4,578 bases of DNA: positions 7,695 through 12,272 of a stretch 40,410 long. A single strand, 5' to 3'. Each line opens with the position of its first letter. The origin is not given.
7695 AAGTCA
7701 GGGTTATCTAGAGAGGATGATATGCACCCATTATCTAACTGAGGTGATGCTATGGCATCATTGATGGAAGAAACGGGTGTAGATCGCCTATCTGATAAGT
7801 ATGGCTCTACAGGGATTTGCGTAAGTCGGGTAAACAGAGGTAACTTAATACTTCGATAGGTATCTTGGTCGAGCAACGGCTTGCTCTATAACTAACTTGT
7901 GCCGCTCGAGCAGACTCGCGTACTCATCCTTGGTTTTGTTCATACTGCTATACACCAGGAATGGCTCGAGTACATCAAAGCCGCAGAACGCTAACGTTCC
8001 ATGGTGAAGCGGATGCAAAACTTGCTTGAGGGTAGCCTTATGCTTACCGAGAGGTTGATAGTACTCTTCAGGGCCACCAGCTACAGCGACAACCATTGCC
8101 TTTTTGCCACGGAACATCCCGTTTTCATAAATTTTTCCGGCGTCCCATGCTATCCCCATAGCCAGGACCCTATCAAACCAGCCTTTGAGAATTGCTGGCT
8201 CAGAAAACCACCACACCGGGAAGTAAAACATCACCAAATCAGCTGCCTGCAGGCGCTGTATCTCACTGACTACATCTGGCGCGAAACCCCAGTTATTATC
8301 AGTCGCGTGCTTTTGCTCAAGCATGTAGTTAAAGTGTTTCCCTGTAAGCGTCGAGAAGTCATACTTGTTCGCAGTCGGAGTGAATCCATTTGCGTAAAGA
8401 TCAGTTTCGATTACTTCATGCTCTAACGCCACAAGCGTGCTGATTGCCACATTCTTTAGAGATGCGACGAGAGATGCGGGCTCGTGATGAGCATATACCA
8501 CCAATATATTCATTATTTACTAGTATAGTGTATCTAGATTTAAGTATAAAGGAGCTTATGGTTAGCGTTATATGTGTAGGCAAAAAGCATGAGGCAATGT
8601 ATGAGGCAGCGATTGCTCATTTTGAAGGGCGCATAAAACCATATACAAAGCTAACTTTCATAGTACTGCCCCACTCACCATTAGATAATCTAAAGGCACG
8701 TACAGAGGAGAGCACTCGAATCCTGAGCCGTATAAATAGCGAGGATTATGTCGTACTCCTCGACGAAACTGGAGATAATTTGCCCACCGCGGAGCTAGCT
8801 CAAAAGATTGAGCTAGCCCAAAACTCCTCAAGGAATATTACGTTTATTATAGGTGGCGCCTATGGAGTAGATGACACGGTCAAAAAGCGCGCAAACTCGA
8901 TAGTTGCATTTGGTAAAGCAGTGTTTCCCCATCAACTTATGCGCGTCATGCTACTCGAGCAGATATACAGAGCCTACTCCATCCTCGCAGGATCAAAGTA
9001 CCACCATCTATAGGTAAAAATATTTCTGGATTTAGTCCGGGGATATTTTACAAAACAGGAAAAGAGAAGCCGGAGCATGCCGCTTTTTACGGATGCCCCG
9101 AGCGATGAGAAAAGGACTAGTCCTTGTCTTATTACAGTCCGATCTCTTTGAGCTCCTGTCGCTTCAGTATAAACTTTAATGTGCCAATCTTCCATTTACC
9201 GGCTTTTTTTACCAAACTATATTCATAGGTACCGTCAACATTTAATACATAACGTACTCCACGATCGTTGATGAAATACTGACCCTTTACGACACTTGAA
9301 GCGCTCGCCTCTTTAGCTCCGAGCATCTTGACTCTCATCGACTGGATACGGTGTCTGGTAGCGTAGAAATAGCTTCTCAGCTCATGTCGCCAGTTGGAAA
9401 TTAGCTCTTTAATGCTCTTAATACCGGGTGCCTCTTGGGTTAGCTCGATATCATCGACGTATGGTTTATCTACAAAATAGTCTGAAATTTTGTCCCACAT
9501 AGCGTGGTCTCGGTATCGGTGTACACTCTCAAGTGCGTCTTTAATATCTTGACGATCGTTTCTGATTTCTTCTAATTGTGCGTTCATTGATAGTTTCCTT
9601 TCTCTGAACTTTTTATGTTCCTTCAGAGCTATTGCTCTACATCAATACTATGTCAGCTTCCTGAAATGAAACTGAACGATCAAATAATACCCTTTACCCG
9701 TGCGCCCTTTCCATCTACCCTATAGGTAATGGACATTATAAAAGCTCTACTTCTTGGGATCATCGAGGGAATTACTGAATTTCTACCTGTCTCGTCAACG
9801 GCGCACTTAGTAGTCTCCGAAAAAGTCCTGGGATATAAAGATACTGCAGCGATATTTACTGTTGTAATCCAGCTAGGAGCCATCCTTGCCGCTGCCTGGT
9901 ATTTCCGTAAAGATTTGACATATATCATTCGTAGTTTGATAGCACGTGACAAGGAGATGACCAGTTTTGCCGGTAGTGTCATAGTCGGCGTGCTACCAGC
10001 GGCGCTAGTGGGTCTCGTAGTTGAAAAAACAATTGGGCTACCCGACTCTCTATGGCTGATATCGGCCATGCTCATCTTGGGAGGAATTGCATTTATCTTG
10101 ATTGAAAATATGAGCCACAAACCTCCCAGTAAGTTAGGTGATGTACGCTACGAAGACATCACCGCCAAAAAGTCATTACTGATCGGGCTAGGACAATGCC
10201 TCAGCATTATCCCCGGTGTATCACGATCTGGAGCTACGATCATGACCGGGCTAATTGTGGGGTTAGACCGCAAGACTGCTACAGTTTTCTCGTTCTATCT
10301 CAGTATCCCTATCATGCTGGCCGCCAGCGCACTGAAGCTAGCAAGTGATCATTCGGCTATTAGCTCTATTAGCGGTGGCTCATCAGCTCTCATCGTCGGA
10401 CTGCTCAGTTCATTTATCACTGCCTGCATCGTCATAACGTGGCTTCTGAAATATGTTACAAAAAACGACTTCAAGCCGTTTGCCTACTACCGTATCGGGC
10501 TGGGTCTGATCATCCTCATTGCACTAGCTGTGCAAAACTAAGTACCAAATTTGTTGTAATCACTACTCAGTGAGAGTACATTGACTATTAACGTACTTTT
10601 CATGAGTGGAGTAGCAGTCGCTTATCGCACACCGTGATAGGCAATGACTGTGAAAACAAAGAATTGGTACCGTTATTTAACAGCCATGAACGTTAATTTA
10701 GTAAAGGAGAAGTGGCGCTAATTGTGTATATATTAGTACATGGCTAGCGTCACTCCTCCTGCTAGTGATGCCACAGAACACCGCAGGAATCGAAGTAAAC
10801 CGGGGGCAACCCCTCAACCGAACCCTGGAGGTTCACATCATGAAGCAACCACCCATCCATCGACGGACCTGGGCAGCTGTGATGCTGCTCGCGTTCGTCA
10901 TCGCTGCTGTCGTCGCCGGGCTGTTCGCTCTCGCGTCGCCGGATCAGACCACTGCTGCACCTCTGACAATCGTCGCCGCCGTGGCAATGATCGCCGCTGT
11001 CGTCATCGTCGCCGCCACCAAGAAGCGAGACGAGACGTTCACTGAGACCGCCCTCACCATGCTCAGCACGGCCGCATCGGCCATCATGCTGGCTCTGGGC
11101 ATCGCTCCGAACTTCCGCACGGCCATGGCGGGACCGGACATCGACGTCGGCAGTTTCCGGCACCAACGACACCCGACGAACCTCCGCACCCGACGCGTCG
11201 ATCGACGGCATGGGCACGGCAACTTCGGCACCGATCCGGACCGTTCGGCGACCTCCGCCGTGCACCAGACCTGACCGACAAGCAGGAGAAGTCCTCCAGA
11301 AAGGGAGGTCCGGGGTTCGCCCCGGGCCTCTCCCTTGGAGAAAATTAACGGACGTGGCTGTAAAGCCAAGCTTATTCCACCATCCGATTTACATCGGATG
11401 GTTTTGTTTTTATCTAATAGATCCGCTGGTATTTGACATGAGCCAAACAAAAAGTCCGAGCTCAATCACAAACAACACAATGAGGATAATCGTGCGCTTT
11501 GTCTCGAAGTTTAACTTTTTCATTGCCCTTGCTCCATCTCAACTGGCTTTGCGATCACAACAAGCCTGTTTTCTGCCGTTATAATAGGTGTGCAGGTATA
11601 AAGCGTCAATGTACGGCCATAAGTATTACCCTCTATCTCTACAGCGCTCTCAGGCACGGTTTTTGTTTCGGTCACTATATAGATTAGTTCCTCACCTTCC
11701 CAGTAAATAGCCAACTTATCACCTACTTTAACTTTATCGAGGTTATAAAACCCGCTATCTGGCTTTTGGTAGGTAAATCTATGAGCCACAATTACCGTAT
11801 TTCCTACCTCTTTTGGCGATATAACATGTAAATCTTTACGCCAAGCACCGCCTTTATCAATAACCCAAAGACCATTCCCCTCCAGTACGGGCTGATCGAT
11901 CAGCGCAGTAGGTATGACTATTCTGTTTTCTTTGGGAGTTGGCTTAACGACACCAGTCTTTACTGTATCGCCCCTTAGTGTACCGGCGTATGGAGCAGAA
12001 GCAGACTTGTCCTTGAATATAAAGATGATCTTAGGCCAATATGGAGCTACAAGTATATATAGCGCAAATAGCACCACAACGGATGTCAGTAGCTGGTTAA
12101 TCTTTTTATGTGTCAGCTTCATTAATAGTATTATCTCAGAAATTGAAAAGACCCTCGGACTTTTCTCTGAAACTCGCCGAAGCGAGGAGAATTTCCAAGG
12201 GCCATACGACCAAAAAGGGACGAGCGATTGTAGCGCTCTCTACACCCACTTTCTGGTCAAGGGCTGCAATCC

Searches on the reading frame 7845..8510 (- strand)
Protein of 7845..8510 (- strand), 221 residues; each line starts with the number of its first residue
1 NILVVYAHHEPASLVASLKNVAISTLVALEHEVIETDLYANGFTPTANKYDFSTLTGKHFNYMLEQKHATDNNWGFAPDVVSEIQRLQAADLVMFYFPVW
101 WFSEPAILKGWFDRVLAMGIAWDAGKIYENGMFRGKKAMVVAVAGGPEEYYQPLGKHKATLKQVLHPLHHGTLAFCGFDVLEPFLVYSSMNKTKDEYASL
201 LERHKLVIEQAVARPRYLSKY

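Call 67: search_protein_families(library=pfam, proteins=[window:7845-8510:-], max_evalue=0.01)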
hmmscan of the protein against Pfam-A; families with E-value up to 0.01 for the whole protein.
window:7845-8510:- (221 aa): 3 families
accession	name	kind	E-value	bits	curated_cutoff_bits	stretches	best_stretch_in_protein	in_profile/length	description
PF02525.22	Flavodoxin_2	-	8.9e-46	156.5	27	1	1-199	2-189/198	Flavodoxin-like fold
PF03358.20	FMN_red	-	5.6e-08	32.9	24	1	69-149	54-120/152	NADPH-dependent FMN reductase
PF12682.12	Flavodoxin_4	-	0.0026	17.7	24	1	77-113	61-97/155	Flavodoxin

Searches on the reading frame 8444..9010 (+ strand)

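Call 67: search_protein_families(library=pfam, proteins=[window:8444-9010:+], max_evalue=0.01)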
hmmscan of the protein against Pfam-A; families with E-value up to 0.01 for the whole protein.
window:8444-9010:+ (189 aa): 1 family
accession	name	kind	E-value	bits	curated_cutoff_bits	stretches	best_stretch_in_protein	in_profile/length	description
PF02590.22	SPOUT_MTase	-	2.7e-46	157.8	27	1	40-187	3-154/154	Predicted SPOUT methyltransferase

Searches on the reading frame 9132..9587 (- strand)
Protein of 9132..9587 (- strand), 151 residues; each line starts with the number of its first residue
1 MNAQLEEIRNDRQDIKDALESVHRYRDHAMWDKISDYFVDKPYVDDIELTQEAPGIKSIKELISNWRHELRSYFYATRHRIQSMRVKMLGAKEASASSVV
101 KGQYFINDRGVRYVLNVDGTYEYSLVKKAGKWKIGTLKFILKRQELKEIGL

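Call 8: search_protein_families(library=pfam, proteins=[window:9132-9587:-], max_evalue=1)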
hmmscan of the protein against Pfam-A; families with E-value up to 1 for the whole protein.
window:9132-9587:- (151 aa): 1 family
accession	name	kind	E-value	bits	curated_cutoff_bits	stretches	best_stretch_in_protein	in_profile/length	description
PF13577.12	SnoaL_4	-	7.3e-14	52.3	24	1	10-137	4-125/126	SnoaL-like domain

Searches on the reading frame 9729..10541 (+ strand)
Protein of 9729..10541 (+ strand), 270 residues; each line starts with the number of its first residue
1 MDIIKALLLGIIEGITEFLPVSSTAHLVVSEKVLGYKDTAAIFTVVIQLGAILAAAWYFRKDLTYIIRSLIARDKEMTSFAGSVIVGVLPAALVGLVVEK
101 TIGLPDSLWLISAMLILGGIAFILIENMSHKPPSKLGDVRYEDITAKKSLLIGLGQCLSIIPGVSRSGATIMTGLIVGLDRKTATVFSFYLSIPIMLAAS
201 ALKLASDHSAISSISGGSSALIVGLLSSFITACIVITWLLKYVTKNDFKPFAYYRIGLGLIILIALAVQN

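Call 8: search_protein_families(library=pfam, proteins=[window:9729-10541:+], max_evalue=1)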
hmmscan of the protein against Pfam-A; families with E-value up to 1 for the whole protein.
window:9729-10541:+ (270 aa): 1 family
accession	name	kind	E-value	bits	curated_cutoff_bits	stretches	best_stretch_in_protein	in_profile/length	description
PF02673.24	BacA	-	6.3e-77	259.2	33.4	1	6-261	1-257/257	Bacitracin resistance protein BacA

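Call 12: find_encoding_contigs(protein=window:9729-10541:+, flank=5000, max_places=10)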
Protein window:9729-10541:+ (270 aa): no gene with exactly this product is on record in the collection.

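Call 27: find_related_loci(query=window:9729-10538:+, collection=genome_contigs, flank=6000)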
Query window:9729-10538:+ (270 aa) in genome_contigs; peptide patterns used: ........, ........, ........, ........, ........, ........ (x = any residue, [..] = any of these).
101 stretches matched a pattern; 8 encode a relative of the query (tblastn E <= 1e-3); 8 distinct loci.
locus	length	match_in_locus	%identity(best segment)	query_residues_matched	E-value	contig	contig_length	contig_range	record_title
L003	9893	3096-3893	60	1-266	1e-101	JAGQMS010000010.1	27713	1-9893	MAG: Candidatus Saccharibacteria bacterium isolate HKST-UBA48 NODE_10_length_27713_cov_14.797764, whole genome shotgun s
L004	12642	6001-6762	53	1-255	4e-86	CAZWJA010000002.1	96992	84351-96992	MAG TPA_asm: uncultured Candidatus Saccharibacteria bacterium isolate SRP192515_co2_169 genome assembly, contig: NODE_12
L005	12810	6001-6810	47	1-264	4e-80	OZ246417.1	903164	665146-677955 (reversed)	MAG: uncultured Candidatus Saccharibacteria bacterium isolate binchicken_co179_116 genome assembly, chromosome: 1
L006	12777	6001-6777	49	1-261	3e-77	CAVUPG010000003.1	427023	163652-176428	MAG: uncultured Candidatus Saccharibacteria bacterium isolate MFD05684.bin.2.263 genome assembly, contig: contig_16749,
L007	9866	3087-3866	38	2-256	9e-48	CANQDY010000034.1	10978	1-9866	MAG: uncultured Bacilli bacterium isolate Lapin-005__bin92 genome assembly, contig: Lapin-005__NODE_8256_length_10978_co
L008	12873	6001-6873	39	4-270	9e-47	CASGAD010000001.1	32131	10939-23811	uncultured bacterium isolate SI.B54.metabat-bins.49 genome assembly, contig: SI.B54.metabat-bins.49.fa_k141_5542, whole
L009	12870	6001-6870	38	3-267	2e-46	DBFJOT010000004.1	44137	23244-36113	MAG TPA_asm: Candidatus Onthovivens sp. isolate MAG8465 contig4, whole genome shotgun sequence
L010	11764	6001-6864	38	3-266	1e-45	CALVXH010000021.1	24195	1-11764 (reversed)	MAG: uncultured Bacilli bacterium isolate BRZ_SL__bin15 genome assembly, contig: BRZ_SL__NODE_3036_length_24195_cov_5.74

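Call 49: find_related_loci(query=A4, collection=metagenome_contigs, flank=3000)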
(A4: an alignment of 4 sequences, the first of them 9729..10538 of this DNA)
Query A4 (270 aa) in metagenome_contigs; peptide patterns used: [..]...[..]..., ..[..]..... (x = any residue, [..] = any of these).
600 stretches matched a pattern (row limit reached: there are more); 543 encode a relative of the query (tblastn E <= 1e-3); the best 80 are kept; 80 distinct loci.
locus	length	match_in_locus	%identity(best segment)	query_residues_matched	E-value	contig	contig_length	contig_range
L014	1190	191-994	63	1-268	2e-117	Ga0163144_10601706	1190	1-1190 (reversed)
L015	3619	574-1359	50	1-264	2e-80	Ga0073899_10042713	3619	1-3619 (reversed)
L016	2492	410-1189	48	1-263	7e-79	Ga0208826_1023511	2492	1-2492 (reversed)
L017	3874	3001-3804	47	1-266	2e-72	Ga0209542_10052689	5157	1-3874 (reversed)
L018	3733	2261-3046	46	3-270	1e-64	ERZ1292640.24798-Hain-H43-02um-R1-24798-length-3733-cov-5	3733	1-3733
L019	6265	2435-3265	38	3-266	4e-57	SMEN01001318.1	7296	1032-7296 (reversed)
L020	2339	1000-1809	42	1-267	1e-56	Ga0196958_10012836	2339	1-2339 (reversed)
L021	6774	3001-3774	44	4-266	2e-59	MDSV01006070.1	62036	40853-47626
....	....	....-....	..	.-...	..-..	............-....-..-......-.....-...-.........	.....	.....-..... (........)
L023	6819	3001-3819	40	1-269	1e-54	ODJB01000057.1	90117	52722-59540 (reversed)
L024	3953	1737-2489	39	1-264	1e-54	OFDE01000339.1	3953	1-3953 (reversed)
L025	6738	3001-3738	43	13-263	2e-54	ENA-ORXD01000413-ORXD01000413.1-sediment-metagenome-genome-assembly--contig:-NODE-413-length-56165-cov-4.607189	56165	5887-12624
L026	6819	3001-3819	40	1-269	2e-54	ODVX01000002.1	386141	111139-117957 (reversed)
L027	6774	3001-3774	42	1-263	1e-52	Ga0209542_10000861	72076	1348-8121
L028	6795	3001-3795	41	1-263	2e-57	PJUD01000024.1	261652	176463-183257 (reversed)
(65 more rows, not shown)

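Call 67: search_protein_families(library=pfam, proteins=[L003:4239-4607:+, L003:4283-4660:-], max_evalue=0.01)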
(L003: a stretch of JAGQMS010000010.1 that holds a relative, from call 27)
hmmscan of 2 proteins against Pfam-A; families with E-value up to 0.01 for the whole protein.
L003:4239-4607:+ (123 aa): 0 families

L003:4283-4660:- (125 aa): 0 families

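Call 69: find_homologous_proteins(query=L003:4239-4607:+, max_evalue=0.01)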
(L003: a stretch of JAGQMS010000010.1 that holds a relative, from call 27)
Query L003:4239-4607:+ (123 aa): 1 proteins with E <= 0.01 among 14 candidates.
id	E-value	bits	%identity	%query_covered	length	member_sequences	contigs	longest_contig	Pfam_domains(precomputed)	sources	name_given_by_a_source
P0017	5.4e-73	261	100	100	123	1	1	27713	-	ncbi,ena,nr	ncbi:hypothetical protein KC930_02790 [Candidatus Saccharibacteria bacterium]|nr:hypothetical protei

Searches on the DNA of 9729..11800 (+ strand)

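Call 7: search_rna_families(source=window, start=10300, end=11800, threshold=evalue, max_evalue=10)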
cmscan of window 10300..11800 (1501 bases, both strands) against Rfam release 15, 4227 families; matches with E-value up to 10: 11.
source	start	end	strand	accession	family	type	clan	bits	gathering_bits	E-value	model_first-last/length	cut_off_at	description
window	10696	10767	+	RF03637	mir-5879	Gene; miRNA;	-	26.8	97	0.0036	1-76/76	no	mir-5879 microRNA precursor family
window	11271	11347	+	RF02621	BSnc120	Gene; sRNA;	-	24.2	114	0.0099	1-88/88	no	Brucella sRNA 120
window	11300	11399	-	RF02233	sX14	Gene; sRNA;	-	21.9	80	0.2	1-92/92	no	Xanthomonas sRNA sX14/Xoo3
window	10696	10767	-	RF03637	mir-5879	Gene; miRNA;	-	21.2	97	0.17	1-76/76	no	mir-5879 microRNA precursor family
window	10705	10760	+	RF03600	MIR3627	Gene; miRNA;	-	20.7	64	0.18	17-73/89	no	MIR3627 microRNA precursor family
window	11299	11337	-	RF03836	mir-3547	Gene; miRNA;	-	17.5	77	7.1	1-88/88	no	mir-3547 microRNA precursor family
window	10645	10753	+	RF01426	snoR126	Gene; snRNA; snoRNA; CD-box;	-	17.1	39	7.1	1-101/101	no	small nucleolar RNA snoR126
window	11268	11391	+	RF02972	engA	Cis-reg;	-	16.5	46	2.5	1-101/101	no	engA RNA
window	11664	11770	+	RF01956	NEAT1_2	Gene; lncRNA;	-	16.3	60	1.4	1-116/116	no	Nuclear enriched abundant transcript 1 conserved region 2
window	11649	11726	-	RF01150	sR11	Gene; snRNA; snoRNA; CD-box;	-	15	39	7.9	1-57/57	no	Small nucleolar RNA sR11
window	11478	11535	+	RF02480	GlsR14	Gene; snRNA; snoRNA; CD-box;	-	12.3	90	8.6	1-68/68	no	Small nucleolar RNA GlsR14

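Call 9: search_dna_similar(query=window:10700-11400:+, collection=phages, mode=distant)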
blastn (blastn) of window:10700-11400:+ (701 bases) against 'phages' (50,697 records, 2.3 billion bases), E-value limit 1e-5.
No match.

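Call 10: search_dna_similar(query=window:10700-11400:+, collection=plasmids, mode=distant)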
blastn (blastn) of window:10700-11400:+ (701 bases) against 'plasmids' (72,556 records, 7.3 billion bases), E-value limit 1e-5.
No match.

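Call 33: search_rna_families(source=L003, start=3800, end=5200, threshold=evalue, max_evalue=1)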
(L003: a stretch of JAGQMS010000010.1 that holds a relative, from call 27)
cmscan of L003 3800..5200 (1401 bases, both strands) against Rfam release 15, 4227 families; matches with E-value up to 1: 2.
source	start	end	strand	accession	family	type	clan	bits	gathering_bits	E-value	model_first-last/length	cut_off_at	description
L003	4073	4124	+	RF03637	mir-5879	Gene; miRNA;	-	30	97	0.00038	13-64/76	no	mir-5879 microRNA precursor family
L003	4073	4124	-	RF03637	mir-5879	Gene; miRNA;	-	28.8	97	0.00087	13-64/76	no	mir-5879 microRNA precursor family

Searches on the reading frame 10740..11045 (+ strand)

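Call 8: search_protein_families(library=pfam, proteins=[window:10740-11045:+], max_evalue=1)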
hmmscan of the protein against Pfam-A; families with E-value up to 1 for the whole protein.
window:10740-11045:+ (101 aa): 1 family
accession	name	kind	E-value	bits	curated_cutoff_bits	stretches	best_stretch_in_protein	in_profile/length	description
PF16058.10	Mucin-like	-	0.044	14.6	28.7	1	7-45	56-94/94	Mucin-like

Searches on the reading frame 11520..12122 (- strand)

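Call 8: search_protein_families(library=pfam, proteins=[window:11520-12122:-], max_evalue=1)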
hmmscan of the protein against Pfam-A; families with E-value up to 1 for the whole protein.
window:11520-12122:- (200 aa): 2 families
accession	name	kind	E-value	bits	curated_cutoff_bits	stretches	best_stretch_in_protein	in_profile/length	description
PF04203.18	Sortase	-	4.8e-21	75.2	26.6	1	68-194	1-125/125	Sortase domain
PF04860.17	Phage_portal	-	0.087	12.4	39.1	1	60-128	44-108/321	Phage portal protein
